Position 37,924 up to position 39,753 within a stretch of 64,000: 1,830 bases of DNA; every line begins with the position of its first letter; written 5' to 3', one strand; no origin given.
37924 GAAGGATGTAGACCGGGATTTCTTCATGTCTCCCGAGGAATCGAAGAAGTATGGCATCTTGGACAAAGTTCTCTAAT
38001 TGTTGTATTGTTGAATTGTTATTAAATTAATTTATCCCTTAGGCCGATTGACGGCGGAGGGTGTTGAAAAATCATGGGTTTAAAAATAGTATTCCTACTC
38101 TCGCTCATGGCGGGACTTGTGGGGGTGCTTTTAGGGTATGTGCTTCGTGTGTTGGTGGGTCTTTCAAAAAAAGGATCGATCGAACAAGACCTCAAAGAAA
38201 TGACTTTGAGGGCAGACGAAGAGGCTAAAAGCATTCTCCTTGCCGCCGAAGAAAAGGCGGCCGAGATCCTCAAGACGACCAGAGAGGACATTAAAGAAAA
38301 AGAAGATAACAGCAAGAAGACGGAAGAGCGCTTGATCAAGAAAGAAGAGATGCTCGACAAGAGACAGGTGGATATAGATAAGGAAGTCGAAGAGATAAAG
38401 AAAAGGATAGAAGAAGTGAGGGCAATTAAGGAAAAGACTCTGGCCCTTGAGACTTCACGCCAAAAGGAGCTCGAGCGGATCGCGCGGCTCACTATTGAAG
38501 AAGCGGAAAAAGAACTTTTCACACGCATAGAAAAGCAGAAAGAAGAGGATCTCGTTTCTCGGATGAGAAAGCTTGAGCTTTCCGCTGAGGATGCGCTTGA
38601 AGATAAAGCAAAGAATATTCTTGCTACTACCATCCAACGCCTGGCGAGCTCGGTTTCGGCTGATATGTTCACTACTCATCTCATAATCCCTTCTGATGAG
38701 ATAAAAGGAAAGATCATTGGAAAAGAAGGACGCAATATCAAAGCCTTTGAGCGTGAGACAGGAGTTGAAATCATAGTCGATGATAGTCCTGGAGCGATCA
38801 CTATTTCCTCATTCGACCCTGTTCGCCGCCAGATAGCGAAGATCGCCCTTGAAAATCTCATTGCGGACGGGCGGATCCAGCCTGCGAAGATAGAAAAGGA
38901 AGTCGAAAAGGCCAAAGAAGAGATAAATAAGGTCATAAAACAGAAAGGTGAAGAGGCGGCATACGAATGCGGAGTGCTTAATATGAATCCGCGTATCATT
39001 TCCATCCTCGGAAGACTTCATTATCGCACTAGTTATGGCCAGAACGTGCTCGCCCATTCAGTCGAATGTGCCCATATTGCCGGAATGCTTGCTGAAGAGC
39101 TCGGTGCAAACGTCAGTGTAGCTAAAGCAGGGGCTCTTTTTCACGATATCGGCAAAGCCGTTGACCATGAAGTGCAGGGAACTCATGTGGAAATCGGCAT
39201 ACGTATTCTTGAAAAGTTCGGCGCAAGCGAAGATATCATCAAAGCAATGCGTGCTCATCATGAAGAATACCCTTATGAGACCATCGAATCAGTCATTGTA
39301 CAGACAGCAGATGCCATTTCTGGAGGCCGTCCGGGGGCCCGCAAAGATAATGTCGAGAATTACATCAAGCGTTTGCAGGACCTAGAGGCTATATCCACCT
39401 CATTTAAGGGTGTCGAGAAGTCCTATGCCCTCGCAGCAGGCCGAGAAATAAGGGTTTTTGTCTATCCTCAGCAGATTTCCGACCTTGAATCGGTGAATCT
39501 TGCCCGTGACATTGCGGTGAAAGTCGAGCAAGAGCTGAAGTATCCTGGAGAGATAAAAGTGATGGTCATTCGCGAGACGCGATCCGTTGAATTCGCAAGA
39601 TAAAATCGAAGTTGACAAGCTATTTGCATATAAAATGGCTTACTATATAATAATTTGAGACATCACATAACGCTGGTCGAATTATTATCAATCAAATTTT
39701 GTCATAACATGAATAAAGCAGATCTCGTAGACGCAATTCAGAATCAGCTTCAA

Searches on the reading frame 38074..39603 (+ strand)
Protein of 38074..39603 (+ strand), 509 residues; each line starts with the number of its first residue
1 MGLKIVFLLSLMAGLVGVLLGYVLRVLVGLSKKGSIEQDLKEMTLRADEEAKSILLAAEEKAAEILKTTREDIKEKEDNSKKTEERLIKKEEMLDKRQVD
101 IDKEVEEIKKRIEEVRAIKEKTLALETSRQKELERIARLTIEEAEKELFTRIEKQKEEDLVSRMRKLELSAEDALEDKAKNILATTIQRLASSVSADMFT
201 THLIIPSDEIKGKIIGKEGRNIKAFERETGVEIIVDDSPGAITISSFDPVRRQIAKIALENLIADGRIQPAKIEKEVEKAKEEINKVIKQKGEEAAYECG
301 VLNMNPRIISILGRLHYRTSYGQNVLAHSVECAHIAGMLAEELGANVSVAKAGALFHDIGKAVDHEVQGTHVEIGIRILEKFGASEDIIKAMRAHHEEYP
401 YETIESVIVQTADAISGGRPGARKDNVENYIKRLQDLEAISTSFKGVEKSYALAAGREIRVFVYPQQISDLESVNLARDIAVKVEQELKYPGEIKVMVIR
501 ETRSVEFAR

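Call 73: search_protein_families(library=pfam, proteins=[window:38074-39603:+], max_evalue=0.0001)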
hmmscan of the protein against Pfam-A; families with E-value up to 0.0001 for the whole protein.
window:38074-39603:+ (509 aa): 4 families
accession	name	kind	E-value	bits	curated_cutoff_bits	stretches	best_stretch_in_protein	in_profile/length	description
PF12072.13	RNase_Y_N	-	2.6e-22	79.7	32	1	6-192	2-199/201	RNase Y N-terminal region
PF01966.28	HD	-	9.5e-19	68.2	22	1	325-416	1-114/116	HD domain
PF00013.35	KH_1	-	6.9e-09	35.8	21.5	1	201-260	2-65/66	KH domain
PF08668.18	HDOD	-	1.7e-05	24.8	22.9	0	324-363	94-134/196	HDOD domain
